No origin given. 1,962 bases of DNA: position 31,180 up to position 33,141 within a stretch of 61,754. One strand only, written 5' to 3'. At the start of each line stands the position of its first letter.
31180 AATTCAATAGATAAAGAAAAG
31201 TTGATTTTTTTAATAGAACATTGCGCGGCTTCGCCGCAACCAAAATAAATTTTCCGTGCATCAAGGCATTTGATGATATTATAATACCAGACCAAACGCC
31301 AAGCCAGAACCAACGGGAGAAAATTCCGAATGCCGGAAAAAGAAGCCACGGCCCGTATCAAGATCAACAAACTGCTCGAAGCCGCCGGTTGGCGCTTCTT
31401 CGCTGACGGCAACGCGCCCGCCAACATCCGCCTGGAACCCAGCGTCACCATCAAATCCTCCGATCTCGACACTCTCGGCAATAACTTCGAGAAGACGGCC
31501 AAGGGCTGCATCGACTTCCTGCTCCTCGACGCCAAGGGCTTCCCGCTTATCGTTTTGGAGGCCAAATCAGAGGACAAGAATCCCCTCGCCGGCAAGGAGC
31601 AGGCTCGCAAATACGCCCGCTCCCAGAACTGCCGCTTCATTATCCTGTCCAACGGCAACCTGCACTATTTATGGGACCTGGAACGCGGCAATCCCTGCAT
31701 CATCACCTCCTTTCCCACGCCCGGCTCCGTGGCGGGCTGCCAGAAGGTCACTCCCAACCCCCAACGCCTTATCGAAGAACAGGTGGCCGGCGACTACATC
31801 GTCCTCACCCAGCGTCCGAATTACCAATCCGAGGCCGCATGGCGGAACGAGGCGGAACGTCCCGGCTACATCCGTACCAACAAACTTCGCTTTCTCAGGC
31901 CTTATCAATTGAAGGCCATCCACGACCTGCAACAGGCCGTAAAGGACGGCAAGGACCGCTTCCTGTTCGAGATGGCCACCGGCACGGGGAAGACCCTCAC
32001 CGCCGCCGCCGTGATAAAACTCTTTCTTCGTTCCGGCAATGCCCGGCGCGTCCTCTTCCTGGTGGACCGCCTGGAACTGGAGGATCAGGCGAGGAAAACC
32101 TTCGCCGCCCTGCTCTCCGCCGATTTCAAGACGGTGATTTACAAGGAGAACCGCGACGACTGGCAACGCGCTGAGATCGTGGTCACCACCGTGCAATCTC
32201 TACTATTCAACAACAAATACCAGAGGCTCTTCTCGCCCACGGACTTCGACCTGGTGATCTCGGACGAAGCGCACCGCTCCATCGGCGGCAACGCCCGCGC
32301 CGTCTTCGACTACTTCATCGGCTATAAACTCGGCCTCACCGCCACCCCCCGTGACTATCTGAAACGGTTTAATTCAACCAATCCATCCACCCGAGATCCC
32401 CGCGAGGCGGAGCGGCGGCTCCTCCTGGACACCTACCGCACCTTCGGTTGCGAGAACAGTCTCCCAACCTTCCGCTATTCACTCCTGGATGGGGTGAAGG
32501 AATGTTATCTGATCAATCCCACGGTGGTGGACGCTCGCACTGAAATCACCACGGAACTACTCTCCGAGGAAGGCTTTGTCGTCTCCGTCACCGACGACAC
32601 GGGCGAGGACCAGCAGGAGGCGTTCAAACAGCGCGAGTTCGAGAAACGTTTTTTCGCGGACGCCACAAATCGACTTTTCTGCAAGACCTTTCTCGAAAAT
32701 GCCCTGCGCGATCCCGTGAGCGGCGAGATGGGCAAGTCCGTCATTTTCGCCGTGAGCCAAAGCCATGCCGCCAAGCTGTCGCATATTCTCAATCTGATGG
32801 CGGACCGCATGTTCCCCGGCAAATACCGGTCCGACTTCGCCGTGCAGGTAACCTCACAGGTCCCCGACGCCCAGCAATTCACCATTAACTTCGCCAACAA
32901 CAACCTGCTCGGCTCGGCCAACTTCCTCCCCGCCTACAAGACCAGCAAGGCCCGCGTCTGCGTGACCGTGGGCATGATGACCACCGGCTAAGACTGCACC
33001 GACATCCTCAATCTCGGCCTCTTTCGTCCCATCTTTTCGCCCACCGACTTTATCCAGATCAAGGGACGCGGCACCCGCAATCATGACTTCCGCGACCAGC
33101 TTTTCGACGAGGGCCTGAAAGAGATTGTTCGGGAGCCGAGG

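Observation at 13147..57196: Conserved REP-like GCGGC-box (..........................[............]) at gene boundaries on both strands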

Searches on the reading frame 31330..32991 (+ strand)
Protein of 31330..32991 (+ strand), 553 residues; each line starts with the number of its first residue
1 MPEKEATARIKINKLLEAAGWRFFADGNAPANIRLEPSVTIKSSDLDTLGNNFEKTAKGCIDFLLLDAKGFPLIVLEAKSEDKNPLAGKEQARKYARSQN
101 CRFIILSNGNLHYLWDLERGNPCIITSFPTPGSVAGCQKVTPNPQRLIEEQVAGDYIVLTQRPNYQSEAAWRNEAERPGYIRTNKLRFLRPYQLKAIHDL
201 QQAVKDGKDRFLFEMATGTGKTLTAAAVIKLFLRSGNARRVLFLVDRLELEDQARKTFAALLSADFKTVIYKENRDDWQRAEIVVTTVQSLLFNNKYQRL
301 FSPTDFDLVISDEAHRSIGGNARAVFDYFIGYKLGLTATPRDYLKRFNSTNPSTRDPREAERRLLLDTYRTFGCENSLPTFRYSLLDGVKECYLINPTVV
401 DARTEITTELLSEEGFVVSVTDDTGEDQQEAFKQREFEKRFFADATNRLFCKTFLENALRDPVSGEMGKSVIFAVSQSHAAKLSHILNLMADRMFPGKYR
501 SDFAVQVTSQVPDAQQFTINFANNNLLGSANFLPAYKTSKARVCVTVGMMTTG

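Call 15: find_encoding_contigs(protein=window:31330-32991:+, flank=10000, max_places=4)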
Protein window:31330-32991:+ (553 aa): no gene with exactly this product is on record in the collection.

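Call 16: search_protein_families(library=pfam, proteins=[window:31330-32991:+])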
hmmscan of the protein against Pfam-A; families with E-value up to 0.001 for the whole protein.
window:31330-32991:+ (553 aa): 5 families
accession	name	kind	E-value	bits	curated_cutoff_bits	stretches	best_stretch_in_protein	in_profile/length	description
PF04851.21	ResIII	-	2.4e-39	135.3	22.5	1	189-341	4-163/164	Type III restriction enzyme, res subunit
PF18766.7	SWI2_SNF2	-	1.1e-14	55.1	26.7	1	192-342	1-157/221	SWI2/SNF2 ATPase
PF00270.35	DEAD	-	2.4e-11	44.1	26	1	190-342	1-162/167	DEAD/DEAH box helicase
PF04313.20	HSDR_N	-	3.3e-06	27.5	25.1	1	54-119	121-194/198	Type I restriction enzyme R protein N terminus (HSDR_N)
PF13588.12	HSDR_N_2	-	4.3e-05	24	25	1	56-119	34-98/110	Type I restriction enzyme R protein N terminus (HSDR_N)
